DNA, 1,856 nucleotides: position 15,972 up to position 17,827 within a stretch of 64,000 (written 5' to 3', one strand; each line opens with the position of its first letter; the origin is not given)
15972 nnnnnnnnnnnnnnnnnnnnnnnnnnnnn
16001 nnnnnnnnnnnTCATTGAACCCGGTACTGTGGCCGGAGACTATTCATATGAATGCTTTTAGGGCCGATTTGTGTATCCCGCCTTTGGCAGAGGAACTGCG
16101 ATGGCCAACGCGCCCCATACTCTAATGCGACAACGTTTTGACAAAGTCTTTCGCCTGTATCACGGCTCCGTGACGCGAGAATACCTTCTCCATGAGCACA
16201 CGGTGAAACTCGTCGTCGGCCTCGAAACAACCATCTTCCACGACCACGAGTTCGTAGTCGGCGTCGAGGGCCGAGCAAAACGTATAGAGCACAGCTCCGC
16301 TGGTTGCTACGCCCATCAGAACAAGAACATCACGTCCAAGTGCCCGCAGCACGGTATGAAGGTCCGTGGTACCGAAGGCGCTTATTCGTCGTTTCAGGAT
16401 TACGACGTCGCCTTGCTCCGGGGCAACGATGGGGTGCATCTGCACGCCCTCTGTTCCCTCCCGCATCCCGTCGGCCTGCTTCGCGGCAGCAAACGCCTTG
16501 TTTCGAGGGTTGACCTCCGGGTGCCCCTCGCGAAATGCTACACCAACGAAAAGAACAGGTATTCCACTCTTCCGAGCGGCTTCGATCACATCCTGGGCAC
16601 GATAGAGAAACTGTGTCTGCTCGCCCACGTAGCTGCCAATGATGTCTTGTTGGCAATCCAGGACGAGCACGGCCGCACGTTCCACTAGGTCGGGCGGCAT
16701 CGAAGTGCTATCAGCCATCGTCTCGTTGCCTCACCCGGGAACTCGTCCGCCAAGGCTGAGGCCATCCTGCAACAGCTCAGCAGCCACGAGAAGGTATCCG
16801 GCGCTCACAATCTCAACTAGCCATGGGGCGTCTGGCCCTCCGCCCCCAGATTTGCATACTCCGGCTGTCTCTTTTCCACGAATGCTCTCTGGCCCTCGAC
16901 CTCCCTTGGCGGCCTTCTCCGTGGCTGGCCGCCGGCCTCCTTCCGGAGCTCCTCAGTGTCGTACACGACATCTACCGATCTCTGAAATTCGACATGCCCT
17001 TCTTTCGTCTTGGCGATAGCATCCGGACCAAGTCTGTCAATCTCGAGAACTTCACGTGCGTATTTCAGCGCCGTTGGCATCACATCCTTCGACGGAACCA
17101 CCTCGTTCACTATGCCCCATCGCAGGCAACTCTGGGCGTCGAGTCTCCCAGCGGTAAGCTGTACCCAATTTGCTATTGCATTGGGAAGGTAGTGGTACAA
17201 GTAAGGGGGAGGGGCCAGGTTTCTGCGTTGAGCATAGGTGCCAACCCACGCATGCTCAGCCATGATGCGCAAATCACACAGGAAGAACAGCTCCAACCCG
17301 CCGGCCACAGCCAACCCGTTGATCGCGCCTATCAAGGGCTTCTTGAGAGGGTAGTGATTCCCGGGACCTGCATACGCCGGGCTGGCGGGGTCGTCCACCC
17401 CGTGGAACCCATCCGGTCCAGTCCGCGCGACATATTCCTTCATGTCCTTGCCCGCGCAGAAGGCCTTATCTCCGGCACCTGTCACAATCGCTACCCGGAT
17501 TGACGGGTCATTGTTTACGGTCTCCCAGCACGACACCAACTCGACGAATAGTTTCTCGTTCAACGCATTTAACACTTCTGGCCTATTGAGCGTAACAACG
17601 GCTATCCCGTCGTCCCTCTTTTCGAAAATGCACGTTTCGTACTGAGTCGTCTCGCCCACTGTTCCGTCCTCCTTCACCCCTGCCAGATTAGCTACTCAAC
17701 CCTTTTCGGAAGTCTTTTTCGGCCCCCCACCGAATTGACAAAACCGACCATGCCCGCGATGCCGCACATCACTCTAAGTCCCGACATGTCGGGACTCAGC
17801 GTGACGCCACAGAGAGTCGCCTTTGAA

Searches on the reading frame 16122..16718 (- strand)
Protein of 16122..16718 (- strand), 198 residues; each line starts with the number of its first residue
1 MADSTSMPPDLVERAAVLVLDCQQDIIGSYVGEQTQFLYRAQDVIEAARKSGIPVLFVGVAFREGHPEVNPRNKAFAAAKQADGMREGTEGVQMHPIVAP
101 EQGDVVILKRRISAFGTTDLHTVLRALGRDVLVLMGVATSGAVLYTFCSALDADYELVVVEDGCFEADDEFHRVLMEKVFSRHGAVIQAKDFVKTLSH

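Call 23: search_protein_families(library=pfam, proteins=[window:16122-16718:-], max_evalue=0.001)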
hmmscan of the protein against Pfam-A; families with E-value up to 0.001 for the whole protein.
window:16122-16718:- (198 aa): 1 family
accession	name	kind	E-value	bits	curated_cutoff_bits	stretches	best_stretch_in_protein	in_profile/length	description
PF00857.26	Isochorismatase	-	3.3e-39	135.2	27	1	16-190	2-174/175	Isochorismatase domain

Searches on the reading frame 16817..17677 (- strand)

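Call 23: search_protein_families(library=pfam, proteins=[window:16817-17677:-], max_evalue=0.001)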
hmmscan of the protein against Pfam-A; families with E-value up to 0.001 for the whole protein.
window:16817-17677:- (286 aa): 2 families
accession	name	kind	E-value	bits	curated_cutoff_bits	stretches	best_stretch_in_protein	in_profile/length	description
PF00378.25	ECH_1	-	3.1e-44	151.6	27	1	22-275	3-249/251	Enoyl-CoA hydratase/isomerase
PF16113.10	ECH_2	-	6.2e-23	82.3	27.2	1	26-199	2-177/335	Enoyl-CoA hydratase/isomerase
